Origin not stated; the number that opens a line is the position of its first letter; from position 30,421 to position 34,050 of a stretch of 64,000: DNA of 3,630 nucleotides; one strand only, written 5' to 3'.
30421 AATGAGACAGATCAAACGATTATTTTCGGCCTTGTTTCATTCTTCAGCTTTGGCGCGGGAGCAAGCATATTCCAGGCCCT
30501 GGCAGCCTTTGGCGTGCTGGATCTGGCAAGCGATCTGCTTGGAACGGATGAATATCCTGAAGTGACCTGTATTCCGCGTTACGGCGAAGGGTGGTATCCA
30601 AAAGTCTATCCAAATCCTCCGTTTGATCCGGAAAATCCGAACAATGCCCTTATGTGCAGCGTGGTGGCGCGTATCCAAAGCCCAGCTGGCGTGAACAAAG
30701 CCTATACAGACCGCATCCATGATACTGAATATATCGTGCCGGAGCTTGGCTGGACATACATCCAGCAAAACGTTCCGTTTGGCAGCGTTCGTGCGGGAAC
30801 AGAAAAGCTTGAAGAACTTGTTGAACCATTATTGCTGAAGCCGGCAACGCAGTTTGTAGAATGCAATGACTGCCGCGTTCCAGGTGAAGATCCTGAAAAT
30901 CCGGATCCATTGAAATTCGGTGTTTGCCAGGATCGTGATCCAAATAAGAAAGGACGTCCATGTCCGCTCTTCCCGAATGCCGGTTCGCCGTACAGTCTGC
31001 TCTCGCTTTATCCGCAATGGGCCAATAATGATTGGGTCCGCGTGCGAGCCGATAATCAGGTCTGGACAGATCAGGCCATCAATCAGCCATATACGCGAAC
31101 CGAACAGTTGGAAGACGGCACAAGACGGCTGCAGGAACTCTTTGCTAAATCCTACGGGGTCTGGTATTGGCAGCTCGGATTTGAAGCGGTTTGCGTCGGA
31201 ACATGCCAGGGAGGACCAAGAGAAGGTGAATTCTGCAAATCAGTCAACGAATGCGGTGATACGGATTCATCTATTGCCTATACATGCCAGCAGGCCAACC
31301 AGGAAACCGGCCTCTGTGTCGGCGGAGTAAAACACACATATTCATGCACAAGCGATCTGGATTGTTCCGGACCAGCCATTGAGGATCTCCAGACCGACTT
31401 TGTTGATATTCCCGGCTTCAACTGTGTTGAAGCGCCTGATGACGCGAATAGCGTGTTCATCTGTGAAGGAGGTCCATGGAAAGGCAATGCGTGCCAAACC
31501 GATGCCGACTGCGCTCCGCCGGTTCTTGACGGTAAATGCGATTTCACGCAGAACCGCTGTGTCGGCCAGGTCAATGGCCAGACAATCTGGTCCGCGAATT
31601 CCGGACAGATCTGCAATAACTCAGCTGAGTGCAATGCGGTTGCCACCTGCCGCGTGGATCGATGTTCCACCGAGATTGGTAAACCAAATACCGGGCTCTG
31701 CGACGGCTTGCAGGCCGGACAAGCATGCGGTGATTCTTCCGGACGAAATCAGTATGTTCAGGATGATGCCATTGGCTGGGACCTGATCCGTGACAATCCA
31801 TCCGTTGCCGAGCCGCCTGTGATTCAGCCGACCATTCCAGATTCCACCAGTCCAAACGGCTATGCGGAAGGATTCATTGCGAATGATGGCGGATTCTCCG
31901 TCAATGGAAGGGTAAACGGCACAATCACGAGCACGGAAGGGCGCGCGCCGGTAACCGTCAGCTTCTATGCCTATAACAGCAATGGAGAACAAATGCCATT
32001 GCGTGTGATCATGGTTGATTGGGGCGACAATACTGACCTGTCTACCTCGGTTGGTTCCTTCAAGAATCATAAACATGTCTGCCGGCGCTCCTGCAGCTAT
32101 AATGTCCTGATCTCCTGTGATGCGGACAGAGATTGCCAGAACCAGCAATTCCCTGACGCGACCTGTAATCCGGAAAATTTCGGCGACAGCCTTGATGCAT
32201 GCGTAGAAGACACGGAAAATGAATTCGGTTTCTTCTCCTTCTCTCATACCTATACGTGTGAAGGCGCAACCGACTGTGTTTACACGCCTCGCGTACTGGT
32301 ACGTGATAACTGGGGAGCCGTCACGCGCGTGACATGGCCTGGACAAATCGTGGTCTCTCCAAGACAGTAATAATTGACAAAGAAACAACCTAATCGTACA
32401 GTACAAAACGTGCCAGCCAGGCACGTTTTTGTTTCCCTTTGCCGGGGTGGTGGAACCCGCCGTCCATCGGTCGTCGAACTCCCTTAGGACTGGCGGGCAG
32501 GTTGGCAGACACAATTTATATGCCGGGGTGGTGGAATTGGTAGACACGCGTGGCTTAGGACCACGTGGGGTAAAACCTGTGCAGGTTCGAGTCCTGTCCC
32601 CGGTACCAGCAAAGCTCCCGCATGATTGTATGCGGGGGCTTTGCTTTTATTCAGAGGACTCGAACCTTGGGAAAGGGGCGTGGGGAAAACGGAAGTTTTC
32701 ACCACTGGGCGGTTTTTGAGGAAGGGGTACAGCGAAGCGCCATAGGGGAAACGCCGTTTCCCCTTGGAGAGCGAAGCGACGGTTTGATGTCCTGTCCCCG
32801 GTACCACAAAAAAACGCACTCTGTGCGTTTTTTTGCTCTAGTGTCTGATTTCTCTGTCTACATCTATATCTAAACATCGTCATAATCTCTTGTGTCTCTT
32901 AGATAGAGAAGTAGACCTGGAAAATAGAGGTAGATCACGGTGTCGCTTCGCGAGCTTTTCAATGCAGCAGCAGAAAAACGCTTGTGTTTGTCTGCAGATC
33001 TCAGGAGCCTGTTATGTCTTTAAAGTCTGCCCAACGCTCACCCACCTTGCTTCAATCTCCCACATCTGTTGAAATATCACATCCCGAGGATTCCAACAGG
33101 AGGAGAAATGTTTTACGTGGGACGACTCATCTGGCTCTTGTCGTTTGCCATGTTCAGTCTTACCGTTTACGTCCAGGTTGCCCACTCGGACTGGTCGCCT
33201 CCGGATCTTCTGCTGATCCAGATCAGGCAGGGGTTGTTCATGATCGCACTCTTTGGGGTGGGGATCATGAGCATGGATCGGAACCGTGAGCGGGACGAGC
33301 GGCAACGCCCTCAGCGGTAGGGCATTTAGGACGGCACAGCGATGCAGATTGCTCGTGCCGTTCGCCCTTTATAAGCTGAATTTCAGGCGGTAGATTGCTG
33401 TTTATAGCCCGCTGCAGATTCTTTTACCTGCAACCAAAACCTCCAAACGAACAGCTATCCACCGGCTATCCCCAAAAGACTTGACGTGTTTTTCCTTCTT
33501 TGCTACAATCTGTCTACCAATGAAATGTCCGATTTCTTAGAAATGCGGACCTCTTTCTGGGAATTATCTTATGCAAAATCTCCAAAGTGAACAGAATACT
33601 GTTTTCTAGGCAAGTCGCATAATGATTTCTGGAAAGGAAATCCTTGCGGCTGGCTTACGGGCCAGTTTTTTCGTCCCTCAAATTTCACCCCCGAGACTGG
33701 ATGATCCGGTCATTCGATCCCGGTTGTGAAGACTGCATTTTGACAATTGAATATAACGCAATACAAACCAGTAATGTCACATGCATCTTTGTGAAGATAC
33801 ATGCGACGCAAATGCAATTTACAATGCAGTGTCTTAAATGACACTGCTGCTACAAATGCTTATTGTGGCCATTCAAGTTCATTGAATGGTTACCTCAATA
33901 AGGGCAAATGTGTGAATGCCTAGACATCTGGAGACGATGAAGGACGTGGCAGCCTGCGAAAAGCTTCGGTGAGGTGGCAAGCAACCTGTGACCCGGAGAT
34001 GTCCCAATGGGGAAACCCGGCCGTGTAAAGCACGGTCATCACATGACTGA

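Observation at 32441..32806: tRNA-Leu(TAG) flanked by duplicated 5' and 3' tRNA fragments: integration/excision scars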

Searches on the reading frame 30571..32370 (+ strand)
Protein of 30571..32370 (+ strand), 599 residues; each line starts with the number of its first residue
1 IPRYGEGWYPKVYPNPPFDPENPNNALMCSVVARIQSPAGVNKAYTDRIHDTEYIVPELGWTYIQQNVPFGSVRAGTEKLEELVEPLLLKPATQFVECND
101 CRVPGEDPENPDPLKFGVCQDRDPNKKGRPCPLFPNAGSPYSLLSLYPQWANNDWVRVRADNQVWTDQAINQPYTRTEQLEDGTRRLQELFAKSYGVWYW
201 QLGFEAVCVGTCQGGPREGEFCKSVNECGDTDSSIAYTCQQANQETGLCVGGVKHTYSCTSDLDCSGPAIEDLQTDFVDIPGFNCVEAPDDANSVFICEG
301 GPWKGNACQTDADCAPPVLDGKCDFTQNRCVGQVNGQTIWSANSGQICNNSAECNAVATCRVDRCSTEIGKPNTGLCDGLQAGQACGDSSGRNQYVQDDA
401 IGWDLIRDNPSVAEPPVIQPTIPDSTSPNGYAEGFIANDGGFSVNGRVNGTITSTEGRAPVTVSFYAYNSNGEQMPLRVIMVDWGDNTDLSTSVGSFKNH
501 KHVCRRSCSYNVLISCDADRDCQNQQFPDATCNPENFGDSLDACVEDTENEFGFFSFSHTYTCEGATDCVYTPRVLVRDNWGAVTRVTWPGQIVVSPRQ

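Call 46: find_homologous_proteins(query=window:30571-32370:+, max_evalue=0.00001)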
Query window:30571-32370:+: 4195 candidates shared short words with the query, none scored E <= 0.00001.

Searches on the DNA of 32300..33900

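Call 25: search_rna_families(source=window, start=32300, end=33900, threshold=evalue, max_evalue=10, show_alignments=4)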
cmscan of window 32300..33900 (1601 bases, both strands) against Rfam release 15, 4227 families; matches with E-value up to 10: 10.
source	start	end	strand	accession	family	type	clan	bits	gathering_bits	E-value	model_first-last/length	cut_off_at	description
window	32522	32605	+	RF00005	tRNA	Gene; tRNA;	CL00001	54.8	29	1.2e-10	1-71/71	no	tRNA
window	32586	32664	+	RF03585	mir-3938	Gene; miRNA;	-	20.2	94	0.54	1-88/88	no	mir-3938 microRNA precursor family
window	32556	32650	+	RF01772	rnk_pseudo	Cis-reg; leader;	-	19.2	55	2.7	1-108/108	no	Pseudomonas rnk leader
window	33775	33891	-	RF02890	SprC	Gene; sRNA;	-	18.5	100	9.2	1-153/153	no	Small pathogenicity island RNA C (srn_3610)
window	32606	32722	-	RF00514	His_leader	Cis-reg; leader;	-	17.9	49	5.3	1-126/126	no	Histidine operon leader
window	32808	32834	+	RF02066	STnc320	Gene; sRNA;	-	17.5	50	3.6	20-47/55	no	Salmonella enterica sRNA STnc320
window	33546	33645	+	RF03916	MIR400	Gene; miRNA;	-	16.3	83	6.4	1-103/103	no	MIR400 microRNA precursor family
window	33198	33248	-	RF01149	sR10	Gene; snRNA; snoRNA; CD-box;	-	12.8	45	3.1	1-54/54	no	Small nucleolar RNA sR10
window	32609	32854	+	RF02599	BASRCI408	Gene; sRNA;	-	12.6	398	1.9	1-435/435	no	Brucella sRNA CI408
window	32999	33063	-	RF01124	sR36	Gene; snRNA; snoRNA; CD-box;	-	11.4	55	8.4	1-55/55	no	Small nucleolar RNA sR36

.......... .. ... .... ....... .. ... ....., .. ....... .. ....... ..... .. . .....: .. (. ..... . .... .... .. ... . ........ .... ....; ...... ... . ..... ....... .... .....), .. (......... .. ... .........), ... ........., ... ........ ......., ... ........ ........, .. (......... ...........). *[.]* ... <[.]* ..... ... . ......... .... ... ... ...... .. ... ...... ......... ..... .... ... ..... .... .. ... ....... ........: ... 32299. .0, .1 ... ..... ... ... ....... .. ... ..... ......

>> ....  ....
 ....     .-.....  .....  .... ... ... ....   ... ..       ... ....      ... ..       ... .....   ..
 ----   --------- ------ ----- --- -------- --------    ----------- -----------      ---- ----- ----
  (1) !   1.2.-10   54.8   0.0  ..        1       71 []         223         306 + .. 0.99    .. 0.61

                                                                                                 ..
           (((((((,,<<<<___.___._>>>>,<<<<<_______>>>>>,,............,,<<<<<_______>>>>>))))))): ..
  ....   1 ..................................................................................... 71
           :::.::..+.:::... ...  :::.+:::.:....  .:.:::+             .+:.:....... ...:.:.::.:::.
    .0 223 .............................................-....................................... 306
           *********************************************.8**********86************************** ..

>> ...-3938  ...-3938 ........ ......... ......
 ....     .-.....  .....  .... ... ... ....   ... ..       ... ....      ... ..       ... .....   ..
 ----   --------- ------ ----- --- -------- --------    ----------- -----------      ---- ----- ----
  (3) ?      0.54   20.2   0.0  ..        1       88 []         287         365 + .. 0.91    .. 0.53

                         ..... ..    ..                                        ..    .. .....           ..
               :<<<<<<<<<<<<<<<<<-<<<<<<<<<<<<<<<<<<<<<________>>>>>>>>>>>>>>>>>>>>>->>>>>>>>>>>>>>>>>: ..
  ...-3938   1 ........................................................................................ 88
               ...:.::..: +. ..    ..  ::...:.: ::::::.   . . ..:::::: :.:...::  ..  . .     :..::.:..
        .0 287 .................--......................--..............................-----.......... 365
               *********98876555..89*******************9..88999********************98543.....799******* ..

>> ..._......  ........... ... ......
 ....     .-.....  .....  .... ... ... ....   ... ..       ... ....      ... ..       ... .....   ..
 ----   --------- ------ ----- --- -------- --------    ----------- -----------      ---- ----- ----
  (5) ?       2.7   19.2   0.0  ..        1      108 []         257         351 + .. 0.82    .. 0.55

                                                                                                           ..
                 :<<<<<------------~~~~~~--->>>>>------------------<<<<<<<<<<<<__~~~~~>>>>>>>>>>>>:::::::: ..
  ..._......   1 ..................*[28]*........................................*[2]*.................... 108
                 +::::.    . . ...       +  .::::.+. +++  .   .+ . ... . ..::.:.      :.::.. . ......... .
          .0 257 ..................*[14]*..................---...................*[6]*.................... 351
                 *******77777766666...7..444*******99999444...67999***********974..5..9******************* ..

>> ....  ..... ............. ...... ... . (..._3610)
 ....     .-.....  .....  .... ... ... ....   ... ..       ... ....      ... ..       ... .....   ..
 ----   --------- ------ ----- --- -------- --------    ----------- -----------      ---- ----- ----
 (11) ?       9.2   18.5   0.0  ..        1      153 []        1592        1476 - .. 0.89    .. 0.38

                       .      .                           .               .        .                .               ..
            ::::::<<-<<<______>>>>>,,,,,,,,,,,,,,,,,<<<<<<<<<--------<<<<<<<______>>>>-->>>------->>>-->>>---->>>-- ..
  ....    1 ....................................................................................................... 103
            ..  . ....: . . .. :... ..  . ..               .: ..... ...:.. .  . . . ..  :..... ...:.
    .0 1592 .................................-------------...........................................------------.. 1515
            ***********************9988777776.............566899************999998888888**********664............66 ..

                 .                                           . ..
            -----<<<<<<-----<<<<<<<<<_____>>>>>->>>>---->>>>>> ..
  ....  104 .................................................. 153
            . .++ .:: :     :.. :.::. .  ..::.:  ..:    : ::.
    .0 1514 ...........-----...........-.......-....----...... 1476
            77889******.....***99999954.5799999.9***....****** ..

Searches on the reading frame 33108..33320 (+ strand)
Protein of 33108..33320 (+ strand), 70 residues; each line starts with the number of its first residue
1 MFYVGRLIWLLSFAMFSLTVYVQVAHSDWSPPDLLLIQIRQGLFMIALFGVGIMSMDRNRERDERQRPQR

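Call 12: find_encoding_contigs(protein=window:33108-33320:+, flank=10000, max_places=10)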
Protein window:33108-33320:+ (70 aa): 1 contig read that carries it; 1 place shown.
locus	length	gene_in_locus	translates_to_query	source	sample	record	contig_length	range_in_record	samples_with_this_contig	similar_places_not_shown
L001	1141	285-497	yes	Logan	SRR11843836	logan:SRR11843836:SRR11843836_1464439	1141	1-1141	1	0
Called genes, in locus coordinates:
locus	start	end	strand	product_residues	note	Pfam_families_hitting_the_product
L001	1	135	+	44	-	?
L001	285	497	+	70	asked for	-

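Call 40: search_protein_families(library=pfam, proteins=[window:33108-33320:+], max_evalue=0.01)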
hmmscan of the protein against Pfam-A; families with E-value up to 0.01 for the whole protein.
window:33108-33320:+ (70 aa): 0 families

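Call 47: list_cluster_members(proteins=[window:33108-33320:+, window:39178-40344:+, window:22988-23908:+])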
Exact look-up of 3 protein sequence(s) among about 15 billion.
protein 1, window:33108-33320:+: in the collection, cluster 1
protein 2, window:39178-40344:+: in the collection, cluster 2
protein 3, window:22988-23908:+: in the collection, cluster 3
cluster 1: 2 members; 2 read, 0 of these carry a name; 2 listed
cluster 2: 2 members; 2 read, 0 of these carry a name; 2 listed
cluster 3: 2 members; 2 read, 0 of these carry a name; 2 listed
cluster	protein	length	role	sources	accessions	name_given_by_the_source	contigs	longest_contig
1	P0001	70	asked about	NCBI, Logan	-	-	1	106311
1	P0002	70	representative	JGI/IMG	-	-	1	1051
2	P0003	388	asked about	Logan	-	-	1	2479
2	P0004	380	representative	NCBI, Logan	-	-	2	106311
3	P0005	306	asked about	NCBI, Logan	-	-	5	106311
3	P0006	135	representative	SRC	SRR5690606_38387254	-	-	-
